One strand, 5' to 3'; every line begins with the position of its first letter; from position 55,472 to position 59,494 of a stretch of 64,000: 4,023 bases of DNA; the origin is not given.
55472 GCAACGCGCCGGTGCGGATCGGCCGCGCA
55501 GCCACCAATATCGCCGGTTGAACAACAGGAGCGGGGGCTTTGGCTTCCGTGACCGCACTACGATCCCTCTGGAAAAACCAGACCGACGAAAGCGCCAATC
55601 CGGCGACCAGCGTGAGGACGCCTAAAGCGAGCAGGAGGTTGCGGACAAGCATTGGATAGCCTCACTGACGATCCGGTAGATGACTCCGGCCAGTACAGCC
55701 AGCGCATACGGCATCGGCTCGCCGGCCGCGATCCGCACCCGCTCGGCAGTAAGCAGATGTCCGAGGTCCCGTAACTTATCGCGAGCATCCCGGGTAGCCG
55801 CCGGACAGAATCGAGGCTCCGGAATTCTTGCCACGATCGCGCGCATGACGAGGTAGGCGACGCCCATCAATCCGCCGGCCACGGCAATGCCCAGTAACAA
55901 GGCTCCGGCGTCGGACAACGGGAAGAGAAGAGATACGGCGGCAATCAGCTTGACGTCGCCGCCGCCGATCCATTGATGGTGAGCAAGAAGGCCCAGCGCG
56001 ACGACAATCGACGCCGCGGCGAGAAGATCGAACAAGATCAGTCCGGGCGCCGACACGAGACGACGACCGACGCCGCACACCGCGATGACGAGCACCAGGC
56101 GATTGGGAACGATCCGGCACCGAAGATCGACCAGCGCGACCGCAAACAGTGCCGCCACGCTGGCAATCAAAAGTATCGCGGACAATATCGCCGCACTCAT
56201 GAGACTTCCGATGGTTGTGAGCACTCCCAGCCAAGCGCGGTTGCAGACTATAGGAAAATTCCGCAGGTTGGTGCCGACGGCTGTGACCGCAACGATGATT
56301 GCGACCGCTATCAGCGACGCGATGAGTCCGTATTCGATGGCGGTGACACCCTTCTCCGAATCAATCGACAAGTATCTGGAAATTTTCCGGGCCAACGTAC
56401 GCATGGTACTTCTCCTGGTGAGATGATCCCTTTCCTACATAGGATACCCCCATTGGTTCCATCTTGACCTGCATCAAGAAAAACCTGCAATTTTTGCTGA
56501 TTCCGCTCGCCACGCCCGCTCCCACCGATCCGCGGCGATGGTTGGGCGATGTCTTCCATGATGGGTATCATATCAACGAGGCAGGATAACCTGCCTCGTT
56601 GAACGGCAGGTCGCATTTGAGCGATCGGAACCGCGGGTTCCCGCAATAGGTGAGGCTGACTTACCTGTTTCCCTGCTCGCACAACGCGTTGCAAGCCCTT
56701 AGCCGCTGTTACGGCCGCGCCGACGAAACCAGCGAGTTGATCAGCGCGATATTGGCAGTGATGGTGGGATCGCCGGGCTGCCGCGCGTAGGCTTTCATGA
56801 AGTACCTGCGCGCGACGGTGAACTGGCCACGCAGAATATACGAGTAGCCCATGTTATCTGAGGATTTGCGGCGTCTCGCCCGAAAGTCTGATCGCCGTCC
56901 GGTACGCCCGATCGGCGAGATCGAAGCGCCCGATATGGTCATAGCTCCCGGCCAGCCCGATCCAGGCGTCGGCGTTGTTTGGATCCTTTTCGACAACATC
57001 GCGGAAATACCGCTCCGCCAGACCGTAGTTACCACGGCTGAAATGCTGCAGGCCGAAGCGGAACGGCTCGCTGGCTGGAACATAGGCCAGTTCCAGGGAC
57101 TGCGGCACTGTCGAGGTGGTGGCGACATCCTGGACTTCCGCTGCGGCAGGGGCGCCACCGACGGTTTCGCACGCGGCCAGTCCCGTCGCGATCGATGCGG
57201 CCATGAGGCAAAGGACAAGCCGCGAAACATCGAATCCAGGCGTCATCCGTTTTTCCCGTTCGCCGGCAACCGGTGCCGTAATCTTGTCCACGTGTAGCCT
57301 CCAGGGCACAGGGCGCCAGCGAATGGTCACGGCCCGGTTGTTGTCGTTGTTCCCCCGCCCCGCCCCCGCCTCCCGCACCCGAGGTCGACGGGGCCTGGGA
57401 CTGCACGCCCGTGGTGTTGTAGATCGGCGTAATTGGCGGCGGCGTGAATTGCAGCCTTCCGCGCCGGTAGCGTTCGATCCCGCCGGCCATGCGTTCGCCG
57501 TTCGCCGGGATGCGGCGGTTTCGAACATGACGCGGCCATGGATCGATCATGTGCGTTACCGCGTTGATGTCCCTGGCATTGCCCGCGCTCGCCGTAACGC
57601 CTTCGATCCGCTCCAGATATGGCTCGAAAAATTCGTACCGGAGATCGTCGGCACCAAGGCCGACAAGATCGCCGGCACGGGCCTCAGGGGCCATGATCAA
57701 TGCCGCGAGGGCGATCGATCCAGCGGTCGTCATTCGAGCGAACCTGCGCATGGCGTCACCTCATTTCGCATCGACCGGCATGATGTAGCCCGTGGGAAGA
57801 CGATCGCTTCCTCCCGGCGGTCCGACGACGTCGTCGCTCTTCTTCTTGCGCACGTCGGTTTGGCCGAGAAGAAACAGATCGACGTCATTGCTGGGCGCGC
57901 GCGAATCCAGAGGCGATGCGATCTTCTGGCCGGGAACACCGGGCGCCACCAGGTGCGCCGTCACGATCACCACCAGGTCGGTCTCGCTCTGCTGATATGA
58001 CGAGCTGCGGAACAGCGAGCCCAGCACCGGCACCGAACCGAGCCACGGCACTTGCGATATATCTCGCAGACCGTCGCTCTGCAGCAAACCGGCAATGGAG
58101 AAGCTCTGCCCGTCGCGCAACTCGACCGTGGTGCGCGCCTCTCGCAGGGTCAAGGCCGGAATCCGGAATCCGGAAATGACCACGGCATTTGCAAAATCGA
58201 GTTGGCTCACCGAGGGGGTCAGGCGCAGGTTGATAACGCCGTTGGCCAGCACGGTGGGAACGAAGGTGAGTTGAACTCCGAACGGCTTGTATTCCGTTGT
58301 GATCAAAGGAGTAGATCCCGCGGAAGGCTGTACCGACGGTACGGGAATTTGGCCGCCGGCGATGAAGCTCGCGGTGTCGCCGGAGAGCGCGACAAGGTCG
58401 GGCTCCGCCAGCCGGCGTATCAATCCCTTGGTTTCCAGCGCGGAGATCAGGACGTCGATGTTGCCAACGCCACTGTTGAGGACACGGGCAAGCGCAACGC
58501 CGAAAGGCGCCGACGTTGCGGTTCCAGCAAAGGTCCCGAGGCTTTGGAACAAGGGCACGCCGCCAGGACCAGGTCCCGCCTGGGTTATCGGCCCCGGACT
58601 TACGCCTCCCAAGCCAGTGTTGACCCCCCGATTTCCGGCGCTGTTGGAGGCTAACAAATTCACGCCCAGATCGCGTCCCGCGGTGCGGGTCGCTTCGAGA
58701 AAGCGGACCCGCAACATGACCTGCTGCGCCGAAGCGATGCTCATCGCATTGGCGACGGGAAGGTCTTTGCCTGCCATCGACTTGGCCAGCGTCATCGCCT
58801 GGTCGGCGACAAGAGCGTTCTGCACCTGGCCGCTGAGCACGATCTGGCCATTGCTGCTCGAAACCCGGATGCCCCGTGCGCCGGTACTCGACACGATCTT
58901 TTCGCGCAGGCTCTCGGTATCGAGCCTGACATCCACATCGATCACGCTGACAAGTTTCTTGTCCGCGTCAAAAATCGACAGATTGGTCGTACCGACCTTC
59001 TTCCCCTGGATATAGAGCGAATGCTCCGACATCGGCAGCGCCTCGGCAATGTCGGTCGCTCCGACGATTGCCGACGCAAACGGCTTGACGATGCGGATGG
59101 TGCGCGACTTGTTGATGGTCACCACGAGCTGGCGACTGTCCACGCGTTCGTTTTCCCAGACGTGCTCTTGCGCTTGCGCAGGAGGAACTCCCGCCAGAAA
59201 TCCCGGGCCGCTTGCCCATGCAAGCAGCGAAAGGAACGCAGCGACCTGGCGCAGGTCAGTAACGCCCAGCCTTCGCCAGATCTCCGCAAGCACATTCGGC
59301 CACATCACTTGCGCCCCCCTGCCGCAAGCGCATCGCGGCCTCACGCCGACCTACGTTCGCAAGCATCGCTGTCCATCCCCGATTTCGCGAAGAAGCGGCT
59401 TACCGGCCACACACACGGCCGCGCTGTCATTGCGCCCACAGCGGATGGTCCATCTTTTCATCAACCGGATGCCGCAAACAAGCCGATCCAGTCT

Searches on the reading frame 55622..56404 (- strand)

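Call 61: search_protein_families(library=pfam, proteins=[window:55622-56404:-], max_evalue=0.001)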
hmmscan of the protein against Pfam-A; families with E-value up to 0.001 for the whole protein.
window:55622-56404:- (260 aa): 2 families
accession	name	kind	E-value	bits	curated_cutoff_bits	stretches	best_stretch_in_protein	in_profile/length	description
PF04964.19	Flp_Fap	-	2.3e-13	50.1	32.2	1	15-49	3-37/46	Flp/Fap pilin component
PF01478.23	Peptidase_A24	-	1.2e-12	48.6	26.5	1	82-181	3-103/104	Type IV leader peptidase family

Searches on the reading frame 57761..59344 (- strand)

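Call 61: search_protein_families(library=pfam, proteins=[window:57761-59344:-], max_evalue=0.001)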
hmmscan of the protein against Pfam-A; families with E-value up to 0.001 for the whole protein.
window:57761-59344:- (527 aa): 3 families
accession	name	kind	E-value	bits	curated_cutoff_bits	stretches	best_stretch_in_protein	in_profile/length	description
PF00263.26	Secretin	-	3.6e-39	134.5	27.5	1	302-466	1-168/169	Bacterial type II and III secretion system protein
PF13629.12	T2SS-T3SS_pil_N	-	7.2e-16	58.1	23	1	70-139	2-71/72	Pilus formation protein N terminal region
PF04972.22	BON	-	1.2e-07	32.3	27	1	143-192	6-57/69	BON domain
